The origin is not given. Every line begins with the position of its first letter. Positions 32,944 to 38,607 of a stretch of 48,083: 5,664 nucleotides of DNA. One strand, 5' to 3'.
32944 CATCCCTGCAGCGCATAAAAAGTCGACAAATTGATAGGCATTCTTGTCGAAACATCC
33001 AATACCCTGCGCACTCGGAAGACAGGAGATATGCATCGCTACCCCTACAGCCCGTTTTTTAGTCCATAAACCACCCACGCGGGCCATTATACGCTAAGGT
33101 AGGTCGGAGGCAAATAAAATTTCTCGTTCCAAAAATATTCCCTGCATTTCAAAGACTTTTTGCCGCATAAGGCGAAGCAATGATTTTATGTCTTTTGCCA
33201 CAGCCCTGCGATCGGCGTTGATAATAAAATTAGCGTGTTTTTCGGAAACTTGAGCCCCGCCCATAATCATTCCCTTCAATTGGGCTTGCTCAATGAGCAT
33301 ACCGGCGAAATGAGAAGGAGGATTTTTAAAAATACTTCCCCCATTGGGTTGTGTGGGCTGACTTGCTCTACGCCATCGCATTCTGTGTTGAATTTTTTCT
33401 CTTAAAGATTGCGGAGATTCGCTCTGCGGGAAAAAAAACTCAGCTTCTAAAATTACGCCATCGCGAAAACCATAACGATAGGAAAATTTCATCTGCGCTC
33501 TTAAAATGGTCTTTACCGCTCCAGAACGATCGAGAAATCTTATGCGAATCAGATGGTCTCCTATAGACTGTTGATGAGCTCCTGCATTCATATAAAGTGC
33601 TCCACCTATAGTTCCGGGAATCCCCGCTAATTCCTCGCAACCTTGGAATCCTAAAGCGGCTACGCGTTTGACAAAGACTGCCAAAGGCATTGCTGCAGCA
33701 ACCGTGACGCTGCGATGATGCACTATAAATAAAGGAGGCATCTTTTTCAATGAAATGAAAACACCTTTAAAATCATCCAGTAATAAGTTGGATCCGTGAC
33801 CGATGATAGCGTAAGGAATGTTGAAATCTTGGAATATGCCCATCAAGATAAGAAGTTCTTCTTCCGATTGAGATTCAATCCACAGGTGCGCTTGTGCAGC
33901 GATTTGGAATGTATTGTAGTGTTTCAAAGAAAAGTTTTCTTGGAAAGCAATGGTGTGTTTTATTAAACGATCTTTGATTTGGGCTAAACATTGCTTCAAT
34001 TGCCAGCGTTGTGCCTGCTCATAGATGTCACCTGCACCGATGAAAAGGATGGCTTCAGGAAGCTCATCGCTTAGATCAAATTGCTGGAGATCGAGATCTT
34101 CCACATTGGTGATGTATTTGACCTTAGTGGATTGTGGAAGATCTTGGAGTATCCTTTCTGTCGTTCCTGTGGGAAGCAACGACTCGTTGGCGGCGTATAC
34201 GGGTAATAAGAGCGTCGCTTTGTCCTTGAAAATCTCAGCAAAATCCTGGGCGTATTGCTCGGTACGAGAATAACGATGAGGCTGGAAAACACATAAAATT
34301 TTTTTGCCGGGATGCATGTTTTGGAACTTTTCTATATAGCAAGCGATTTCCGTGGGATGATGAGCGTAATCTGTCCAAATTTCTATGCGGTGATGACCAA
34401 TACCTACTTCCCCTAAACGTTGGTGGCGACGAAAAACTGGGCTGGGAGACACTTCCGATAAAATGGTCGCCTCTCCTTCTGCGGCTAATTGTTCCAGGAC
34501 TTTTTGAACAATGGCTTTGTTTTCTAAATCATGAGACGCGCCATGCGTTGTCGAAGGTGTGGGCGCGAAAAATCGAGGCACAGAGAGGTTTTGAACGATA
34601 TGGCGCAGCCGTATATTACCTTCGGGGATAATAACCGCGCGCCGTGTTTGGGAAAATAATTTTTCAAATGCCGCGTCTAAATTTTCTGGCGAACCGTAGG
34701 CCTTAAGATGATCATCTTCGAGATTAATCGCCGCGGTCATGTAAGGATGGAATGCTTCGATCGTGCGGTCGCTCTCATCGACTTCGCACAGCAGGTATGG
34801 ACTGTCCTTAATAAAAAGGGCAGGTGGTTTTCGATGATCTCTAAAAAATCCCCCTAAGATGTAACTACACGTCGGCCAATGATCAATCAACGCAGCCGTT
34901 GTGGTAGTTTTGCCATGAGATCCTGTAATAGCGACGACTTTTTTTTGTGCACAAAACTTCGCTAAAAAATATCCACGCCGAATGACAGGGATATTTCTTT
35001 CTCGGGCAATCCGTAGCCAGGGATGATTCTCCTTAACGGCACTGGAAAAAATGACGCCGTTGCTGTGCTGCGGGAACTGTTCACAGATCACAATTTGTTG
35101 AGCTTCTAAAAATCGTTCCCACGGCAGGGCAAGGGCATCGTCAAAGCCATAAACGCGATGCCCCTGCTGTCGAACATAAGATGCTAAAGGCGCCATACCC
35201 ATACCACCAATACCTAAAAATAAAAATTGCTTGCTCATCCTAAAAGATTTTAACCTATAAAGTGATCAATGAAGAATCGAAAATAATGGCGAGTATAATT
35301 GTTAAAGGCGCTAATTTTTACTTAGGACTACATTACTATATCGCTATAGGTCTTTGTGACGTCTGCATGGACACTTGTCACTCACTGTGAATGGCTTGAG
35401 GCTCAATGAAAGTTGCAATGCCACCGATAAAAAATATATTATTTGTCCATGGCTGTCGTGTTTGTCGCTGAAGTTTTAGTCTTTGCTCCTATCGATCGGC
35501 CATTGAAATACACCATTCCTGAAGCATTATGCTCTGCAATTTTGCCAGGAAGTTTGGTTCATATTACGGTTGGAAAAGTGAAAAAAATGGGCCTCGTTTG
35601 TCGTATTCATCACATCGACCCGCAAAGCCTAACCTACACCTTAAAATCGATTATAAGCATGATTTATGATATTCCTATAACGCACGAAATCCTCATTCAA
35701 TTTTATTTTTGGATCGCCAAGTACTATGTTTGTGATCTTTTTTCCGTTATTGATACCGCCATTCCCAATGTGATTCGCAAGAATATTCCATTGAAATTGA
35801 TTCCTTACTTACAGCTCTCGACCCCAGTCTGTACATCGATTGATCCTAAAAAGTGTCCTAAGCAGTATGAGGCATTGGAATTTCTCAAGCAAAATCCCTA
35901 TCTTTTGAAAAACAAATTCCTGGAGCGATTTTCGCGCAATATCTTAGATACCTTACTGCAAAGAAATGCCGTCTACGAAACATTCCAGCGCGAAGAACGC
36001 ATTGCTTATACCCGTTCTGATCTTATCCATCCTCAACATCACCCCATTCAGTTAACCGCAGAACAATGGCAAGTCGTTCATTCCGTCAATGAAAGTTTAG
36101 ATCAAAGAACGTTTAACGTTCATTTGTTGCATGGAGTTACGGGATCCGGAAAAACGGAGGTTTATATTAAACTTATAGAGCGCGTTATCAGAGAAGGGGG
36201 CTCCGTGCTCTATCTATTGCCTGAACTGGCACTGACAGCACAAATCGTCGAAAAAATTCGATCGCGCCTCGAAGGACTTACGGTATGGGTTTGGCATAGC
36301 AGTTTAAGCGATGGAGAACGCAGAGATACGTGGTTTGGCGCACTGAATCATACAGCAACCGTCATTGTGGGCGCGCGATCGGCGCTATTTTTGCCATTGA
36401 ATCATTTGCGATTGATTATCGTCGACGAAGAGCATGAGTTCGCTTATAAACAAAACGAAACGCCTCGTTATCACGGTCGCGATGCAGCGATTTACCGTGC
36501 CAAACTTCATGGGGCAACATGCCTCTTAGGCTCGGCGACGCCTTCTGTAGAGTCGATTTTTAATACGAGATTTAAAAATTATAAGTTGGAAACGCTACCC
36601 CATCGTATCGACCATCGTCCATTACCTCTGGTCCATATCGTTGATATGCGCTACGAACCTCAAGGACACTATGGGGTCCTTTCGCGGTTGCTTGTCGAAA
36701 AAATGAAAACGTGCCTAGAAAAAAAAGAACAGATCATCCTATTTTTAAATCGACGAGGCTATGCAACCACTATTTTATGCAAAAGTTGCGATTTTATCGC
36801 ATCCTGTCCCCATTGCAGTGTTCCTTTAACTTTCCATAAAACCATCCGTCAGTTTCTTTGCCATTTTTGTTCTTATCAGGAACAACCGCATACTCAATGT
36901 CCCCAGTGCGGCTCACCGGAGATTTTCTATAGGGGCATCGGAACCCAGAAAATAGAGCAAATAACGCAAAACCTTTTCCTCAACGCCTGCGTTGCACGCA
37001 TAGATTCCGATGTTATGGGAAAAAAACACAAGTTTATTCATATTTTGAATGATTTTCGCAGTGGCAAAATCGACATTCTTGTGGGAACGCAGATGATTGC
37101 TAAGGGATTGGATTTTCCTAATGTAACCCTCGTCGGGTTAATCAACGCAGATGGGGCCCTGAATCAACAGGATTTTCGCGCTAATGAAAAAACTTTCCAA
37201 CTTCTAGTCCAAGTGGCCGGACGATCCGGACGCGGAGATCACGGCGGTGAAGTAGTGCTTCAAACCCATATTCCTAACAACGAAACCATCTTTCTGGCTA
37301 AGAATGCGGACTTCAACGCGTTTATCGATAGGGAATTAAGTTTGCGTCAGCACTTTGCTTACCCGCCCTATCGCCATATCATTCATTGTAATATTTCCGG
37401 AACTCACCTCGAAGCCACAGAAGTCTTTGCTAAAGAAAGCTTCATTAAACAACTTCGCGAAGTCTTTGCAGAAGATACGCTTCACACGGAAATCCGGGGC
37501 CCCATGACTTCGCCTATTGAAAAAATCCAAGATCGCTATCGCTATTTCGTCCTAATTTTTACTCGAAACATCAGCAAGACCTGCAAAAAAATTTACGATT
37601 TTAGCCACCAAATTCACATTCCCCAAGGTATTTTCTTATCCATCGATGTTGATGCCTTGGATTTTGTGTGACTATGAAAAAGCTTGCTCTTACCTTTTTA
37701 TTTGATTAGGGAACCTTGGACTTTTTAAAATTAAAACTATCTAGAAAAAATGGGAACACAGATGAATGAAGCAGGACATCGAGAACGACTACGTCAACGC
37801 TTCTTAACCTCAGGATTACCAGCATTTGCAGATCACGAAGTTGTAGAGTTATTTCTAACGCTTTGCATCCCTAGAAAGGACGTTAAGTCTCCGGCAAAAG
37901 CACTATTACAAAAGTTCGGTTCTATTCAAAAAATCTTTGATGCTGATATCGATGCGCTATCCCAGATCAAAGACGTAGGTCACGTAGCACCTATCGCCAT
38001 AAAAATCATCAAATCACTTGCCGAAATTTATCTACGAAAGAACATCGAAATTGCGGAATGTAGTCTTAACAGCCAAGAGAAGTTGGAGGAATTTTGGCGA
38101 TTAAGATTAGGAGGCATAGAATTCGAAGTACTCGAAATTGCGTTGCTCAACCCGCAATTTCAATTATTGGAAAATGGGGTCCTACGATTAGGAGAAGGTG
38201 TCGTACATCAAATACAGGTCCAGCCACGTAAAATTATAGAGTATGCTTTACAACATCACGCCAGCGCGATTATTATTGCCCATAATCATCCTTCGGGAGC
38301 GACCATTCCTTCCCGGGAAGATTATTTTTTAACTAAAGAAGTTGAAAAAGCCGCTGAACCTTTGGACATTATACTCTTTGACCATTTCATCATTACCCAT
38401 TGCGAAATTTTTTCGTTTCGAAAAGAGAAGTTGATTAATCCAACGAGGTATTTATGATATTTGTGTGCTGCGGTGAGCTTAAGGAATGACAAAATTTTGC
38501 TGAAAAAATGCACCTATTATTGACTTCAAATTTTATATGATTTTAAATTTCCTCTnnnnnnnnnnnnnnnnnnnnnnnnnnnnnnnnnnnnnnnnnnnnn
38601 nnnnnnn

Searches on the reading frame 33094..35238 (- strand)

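Call 13: search_protein_families(library=pfam, proteins=[window:33094-35238:-], max_evalue=0.001)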
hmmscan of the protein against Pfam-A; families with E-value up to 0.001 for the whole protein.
window:33094-35238:- (714 aa): 5 families
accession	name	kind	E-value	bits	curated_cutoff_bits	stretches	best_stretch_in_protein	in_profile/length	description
PF02873.21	MurB_C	-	4.1e-28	97.9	27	1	612-708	2-97/99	UDP-N-acetylenolpyruvoylglucosamine reductase, C-terminal domain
PF01565.28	FAD_binding_4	-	6.7e-16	58.7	26.4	1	454-577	5-137/139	FAD binding domain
PF01225.30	Mur_ligase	-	3.8e-13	50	21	1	7-99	4-94/95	Mur ligase family, catalytic domain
PF02875.26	Mur_ligase_C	-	1.8e-09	38.9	28.4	1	274-383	5-108/127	Mur ligase, glutamate ligase domain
PF08245.18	Mur_ligase_M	-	2.3e-06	28.1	24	1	104-209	1-126/200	Mur ligase middle domain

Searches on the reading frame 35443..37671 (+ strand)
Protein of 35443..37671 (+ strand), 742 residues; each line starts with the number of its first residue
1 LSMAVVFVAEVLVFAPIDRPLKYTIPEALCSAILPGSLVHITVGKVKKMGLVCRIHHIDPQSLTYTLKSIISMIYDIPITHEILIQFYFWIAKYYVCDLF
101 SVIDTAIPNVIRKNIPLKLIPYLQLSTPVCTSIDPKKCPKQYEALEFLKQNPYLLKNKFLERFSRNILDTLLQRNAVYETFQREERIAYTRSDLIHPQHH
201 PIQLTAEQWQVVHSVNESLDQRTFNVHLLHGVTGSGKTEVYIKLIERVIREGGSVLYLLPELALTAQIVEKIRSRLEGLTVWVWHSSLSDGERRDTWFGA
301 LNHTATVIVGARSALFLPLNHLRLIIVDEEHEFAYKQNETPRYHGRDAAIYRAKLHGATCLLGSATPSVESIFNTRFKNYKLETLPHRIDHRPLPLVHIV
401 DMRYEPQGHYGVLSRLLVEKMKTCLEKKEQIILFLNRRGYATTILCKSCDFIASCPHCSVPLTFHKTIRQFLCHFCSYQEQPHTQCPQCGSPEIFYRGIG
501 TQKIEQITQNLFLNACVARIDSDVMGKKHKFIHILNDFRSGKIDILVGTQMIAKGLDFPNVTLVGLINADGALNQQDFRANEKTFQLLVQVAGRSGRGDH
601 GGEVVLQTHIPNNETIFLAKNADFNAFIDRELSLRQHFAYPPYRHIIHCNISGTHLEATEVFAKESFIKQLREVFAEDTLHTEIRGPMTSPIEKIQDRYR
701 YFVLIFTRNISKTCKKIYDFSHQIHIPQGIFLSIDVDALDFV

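Call 13: search_protein_families(library=pfam, proteins=[window:35443-37671:+], max_evalue=0.001)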
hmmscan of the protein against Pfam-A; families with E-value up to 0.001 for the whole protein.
window:35443-37671:+ (742 aa): 7 families
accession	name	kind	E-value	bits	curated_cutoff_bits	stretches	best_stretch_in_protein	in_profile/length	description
PF17764.6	PriA_3primeBD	-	2.6e-17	62.9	22.7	1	10-108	1-96/96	3'DNA-binding domain (3'BD)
PF00270.35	DEAD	-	8.6e-17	61.8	26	1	228-370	18-162/167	DEAD/DEAH box helicase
PF04851.21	ResIII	-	1.5e-14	54.7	22.5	1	202-368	2-163/164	Type III restriction enzyme, res subunit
PF00271.37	Helicase_C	-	2.2e-12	47.6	23.5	1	511-597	38-108/110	Helicase conserved C-terminal domain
PF18074.6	PriA_C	-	6.2e-10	40.2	26.9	1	642-737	1-94/95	Primosomal protein N C-terminal domain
PF18319.7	Zn_ribbon_PriA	-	6.9e-08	32.8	26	1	455-480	1-26/27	PriA DNA helicase Cys-rich region (CRR) domain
PF13604.12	AAA_30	-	0.00052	20.2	27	1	203-330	1-97/191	AAA domain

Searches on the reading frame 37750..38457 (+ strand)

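Call 13: search_protein_families(library=pfam, proteins=[window:37750-38457:+], max_evalue=0.001)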
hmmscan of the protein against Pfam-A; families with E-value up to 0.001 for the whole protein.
window:37750-38457:+ (235 aa): 4 families
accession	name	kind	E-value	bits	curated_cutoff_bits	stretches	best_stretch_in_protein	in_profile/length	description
PF04002.20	RadC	-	3.8e-30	104.7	22.1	1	107-227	2-120/121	RadC-like JAB domain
PF20582.4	UPF0758_N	-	4.5e-06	27.1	27.1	1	9-79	5-74/77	UPF0758 N-terminal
PF12826.13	HHH_2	-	3.1e-05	24.5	27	1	48-80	15-47/64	Helix-hairpin-helix motif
PF14520.12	HHH_5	-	0.00031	21.6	27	1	49-78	15-45/57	Helix-hairpin-helix domain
